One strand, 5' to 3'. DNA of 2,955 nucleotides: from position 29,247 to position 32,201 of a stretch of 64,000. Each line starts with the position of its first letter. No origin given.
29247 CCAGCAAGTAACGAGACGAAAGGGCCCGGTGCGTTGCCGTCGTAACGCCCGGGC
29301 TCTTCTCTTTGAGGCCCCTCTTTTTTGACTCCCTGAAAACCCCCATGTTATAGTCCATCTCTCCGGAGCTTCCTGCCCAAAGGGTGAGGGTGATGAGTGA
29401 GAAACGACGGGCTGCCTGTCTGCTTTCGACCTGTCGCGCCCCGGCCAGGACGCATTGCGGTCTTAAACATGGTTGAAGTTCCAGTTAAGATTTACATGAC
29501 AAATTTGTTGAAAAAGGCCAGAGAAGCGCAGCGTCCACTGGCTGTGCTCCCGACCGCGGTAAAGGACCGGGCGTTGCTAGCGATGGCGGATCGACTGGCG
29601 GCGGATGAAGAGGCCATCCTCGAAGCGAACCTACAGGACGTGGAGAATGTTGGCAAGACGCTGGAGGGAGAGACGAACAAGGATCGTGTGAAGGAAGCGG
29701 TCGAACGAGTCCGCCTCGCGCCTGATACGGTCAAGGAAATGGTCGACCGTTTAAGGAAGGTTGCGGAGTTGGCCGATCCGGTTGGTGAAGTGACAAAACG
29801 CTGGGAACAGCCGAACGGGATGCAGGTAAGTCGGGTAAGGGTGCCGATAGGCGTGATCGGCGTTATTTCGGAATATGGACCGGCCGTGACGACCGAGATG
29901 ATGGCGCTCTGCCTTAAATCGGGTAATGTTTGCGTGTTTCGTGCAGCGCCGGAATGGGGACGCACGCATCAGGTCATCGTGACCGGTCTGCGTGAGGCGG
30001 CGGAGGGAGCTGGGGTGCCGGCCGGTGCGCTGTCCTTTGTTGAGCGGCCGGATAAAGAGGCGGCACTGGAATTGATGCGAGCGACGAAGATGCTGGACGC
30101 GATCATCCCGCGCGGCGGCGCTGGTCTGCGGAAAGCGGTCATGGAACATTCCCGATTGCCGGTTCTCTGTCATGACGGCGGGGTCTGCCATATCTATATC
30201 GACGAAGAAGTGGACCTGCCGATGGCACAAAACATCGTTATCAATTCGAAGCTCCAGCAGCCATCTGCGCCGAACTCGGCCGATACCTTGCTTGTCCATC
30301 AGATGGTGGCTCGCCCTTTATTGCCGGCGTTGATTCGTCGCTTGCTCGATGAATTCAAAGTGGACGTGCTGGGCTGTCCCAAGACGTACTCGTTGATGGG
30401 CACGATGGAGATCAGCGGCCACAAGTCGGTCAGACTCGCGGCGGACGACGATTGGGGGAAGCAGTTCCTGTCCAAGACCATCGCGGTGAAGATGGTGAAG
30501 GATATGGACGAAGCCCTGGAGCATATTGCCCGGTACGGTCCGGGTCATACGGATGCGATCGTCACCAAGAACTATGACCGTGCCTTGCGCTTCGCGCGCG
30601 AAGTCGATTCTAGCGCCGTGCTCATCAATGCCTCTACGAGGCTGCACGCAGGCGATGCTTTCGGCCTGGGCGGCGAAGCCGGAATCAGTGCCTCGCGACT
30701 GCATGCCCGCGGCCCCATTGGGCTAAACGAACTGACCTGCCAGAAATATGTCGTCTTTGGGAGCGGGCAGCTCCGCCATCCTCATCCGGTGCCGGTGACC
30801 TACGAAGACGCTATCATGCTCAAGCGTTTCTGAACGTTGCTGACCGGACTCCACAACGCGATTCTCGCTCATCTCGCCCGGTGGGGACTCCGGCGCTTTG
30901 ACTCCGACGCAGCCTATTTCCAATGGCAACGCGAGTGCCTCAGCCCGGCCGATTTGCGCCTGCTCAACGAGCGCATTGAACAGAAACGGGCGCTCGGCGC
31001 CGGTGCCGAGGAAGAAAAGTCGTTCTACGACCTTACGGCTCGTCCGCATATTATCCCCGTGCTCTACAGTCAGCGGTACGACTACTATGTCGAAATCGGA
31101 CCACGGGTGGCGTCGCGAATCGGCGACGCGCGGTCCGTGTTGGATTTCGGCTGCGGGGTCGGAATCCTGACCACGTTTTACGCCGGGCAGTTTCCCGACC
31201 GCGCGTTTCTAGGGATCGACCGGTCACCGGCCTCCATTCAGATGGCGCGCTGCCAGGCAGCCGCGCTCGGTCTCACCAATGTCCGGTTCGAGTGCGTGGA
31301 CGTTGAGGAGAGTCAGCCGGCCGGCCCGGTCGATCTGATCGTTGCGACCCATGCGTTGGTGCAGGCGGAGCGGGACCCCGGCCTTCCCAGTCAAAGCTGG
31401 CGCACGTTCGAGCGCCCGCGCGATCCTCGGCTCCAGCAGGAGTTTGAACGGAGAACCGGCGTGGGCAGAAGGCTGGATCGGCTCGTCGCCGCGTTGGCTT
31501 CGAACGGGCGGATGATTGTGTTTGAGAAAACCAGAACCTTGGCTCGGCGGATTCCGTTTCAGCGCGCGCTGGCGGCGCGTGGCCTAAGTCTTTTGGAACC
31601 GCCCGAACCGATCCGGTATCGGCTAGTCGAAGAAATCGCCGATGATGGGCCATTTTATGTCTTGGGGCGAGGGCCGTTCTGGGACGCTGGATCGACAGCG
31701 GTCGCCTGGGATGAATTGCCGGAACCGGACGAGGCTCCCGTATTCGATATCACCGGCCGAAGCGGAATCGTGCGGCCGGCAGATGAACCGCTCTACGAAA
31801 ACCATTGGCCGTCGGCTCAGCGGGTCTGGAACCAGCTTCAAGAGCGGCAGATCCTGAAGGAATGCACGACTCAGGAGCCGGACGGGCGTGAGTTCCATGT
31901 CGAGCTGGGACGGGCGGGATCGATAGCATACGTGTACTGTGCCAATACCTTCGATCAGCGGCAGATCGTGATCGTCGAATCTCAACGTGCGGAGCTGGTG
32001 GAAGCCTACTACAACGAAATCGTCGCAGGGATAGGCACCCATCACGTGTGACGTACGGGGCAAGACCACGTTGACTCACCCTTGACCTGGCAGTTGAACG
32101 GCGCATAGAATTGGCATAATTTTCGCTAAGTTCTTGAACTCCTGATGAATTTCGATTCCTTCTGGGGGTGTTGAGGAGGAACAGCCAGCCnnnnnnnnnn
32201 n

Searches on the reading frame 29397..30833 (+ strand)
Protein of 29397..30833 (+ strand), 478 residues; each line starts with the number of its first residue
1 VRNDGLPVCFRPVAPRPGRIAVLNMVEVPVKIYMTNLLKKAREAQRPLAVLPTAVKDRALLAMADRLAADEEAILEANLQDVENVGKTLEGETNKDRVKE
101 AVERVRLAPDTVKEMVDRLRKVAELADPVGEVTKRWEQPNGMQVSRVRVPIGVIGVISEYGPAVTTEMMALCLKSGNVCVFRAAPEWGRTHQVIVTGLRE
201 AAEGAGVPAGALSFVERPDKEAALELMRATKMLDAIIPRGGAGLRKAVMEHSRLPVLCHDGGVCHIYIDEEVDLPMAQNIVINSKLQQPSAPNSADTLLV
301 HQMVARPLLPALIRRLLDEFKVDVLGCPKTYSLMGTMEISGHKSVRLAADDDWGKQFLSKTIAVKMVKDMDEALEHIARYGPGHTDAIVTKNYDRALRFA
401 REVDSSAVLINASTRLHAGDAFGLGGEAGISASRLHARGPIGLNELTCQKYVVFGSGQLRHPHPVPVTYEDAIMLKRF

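Call 3: search_protein_families(library=pfam, proteins=[window:29397-30833:+], max_evalue=0.01)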
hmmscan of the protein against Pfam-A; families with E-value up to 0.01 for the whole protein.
window:29397-30833:+ (478 aa): 1 family
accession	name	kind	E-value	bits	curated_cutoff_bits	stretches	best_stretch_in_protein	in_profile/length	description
PF00171.27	Aldedh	-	6.1e-22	78.2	23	2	37-316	34-293/461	Aldehyde dehydrogenase family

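Call 4: search_protein_families(library=ncbifam, proteins=[window:29397-30833:+], max_evalue=0.01)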
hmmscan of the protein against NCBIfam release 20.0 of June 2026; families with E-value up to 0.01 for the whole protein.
window:29397-30833:+ (478 aa): 20 families
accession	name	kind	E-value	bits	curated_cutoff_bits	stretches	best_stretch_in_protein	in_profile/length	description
NF001221.0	PRK00197.1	equivalog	5.5e-139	463.5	289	1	32-461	5-418/418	glutamate-5-semialdehyde dehydrogenase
TIGR00407.1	proA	equivalog_domain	5.3e-107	358.1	317.45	1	41-450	1-398/398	glutamate-5-semialdehyde dehydrogenase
TIGR01092.1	P5CS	equivalog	3.6e-78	263.5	796.75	1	37-462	291-697/715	delta l-pyrroline-5-carboxylate synthetase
NF010378.0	PRK13805.1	equivalog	1.6e-17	62.7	951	1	142-286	102-246/872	bifunctional acetaldehyde-CoA/alcohol dehydrogenase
TIGR02518.1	EutH_ACDH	equivalog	3e-16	59.3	620.1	1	35-285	11-239/488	acetaldehyde dehydrogenase (acetylating)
NF052305.1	DioxValDhHalo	equivalog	7.2e-12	44.9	750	2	99-281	91-272/483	2,5-dioxovalerate dehydrogenase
NF047625.1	AcylSulfactDhSauS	equivalog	5.3e-11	42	600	2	34-312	6-264/464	acylating sulfoacetaldehyde dehydrogenase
NF042993.1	AlphKGSA_gudD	equivalog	1e-09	37.7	770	1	128-290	120-280/481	alpha-ketoglutaric semialdehyde dehydrogenase GucD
TIGR02299.1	HpaE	equivalog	2.3e-09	36.4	638.35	1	136-281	122-266/488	5-carboxymethyl-2-hydroxymuconate semialdehyde dehydrogenase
NF011927.0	PRK15398.1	subfamily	5e-09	35.3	403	1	139-283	119-262/465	aldehyde dehydrogenase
NF040648.1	lactal_redase_Meth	equivalog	3.5e-08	32.9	650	1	364-426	375-436/463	lactaldehyde dehydrogenase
TIGR03216.1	OH_muco_semi_DH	equivalog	1.1e-07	30.8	693.25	1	116-263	103-253/481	2-hydroxymuconic semialdehyde dehydrogenase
TIGR01237.1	D1pyr5carbox2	equivalog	0.00015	20.7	659.65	1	106-220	124-235/511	L-glutamate gamma-semialdehyde dehydrogenase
NF002852.0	PRK03137.1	subfamily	0.00052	18.9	648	1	137-228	158-247/514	L-glutamate gamma-semialdehyde dehydrogenase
NF050026.1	AcaldDHExaC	equivalog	0.0023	16.6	900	0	359-431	402-474/503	acetaldehyde dehydrogenase ExaC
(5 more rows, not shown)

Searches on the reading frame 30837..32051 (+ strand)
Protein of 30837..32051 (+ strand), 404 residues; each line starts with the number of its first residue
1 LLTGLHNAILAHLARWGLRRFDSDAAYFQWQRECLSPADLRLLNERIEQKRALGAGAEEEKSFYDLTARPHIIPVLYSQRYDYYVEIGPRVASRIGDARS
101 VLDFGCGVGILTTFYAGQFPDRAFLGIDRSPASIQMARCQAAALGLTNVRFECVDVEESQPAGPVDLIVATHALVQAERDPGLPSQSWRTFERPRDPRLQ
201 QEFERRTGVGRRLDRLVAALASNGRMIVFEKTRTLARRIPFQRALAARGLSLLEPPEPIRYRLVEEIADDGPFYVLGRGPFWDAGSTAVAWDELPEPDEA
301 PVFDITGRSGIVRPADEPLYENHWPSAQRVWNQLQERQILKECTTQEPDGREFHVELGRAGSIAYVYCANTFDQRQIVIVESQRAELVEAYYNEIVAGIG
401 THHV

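Call 3: search_protein_families(library=pfam, proteins=[window:30837-32051:+], max_evalue=0.01)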
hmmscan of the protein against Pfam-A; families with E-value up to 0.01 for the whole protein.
window:30837-32051:+ (404 aa): 10 families
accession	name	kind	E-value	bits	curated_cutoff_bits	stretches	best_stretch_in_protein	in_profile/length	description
PF13847.12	Methyltransf_31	-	2.8e-13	50.2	27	1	97-182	3-91/145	Methyltransferase domain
PF13649.12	Methyltransf_25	-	1.8e-12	48.2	27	1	101-175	1-75/97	Methyltransferase domain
PF13489.12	Methyltransf_23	-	5.3e-10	39.7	27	1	79-174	4-91/164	Methyltransferase domain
PF08242.18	Methyltransf_12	-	1.4e-09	39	30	1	102-175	1-76/98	Methyltransferase domain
PF05175.20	MTS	-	3.3e-08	33.8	23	1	98-169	32-103/170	Methyltransferase small domain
PF08241.18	Methyltransf_11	-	1.7e-07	32.2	21.2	1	102-177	1-73/95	Methyltransferase domain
PF02390.23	Methyltransf_4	-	1.4e-06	28.4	24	1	99-156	3-60/173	Putative methyltransferase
PF06325.19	PrmA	-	0.00041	20.4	22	1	98-170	162-232/296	Ribosomal protein L11 methyltransferase (PrmA)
PF13679.12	Methyltransf_32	-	0.00063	20.2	27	1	97-173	25-110/143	Methyltransferase domain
PF01135.25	PCMT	-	0.0069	16.6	20.3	0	97-173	73-151/210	Protein-L-isoaspartate(D-aspartate) O-methyltransferase (PCMT)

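Call 4: search_protein_families(library=ncbifam, proteins=[window:30837-32051:+], max_evalue=0.01)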
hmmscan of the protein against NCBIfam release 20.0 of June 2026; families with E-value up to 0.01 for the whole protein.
window:30837-32051:+ (404 aa): 28 families (the best 25 are shown)
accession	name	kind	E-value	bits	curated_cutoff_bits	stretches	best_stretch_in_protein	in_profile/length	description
TIGR02072.1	BioC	equivalog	7.7e-09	35.7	184.95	1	98-174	35-107/244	malonyl-ACP O-methyltransferase BioC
NF010703.0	PRK14103.1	equivalog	3.8e-08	33.1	320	1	94-174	24-99/256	trans-aconitate 2-methyltransferase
TIGR03534.1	RF_mod_PrmC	equivalog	7.1e-08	32.2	199.1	1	98-170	89-162/253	peptide chain release factor N(5)-glutamine methyltransferase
NF002463.0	PRK01683.1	equivalog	1e-07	31.9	297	1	97-173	31-102/258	trans-aconitate 2-methyltransferase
TIGR00091.1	TIGR00091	equivalog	1.6e-07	30.9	112.65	1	98-158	17-77/194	tRNA (guanosine(46)-N7)-methyltransferase TrmB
TIGR01983.1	UbiG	equivalog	4.1e-07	29.5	102.95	1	99-170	51-122/228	bifunctional 2-polyprenyl-6-hydroxyphenol methylase/3-demethylubiquinol 3-O-methyltransferase UbiG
NF047649.1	MTase_UXPK_star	exception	1.1e-06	27.9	460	1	97-158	77-139/283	methyltransferase/UXPK-star double selenoprotein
NF043040.1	corrin_prot_MT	hypoth_equivalog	3.4e-06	26.6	180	1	89-174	32-120/216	corrinoid protein-associated methyltransferase CpaM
NF041536.1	ArsM_DUF2284_UU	exception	5e-06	25.1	575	1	68-159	46-139/459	arsenite methyltransferase/DUF2284 domain selenoprotein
NF002910.0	PRK03522.2-3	equivalog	1.2e-05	24.5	558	1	97-159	234-296/383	23S rRNA (uracil(747)-C(5))-methyltransferase RlmC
TIGR02021.1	BchM-ChlM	equivalog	6.3e-05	22.5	158.9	1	99-175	56-129/218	magnesium protoporphyrin IX methyltransferase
NF001080.0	PRK00121.2-2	equivalog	7.5e-05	22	132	1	100-156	49-105/224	tRNA (guanosine(46)-N7)-methyltransferase TrmB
NF001790.0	PRK00517.3-3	equivalog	0.00014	21.4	269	1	98-171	123-198/262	50S ribosomal protein L11 methyltransferase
NF050150.1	RiPP_MTase_ApyS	equivalog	0.00023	20.5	400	1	99-148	143-192/323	RiPP biosynthesis methyltransferase ApyS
NF002909.0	PRK03522.2-1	equivalog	0.0003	20.1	553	1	98-158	233-291/374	23S rRNA (uracil(747)-C(5))-methyltransferase RlmC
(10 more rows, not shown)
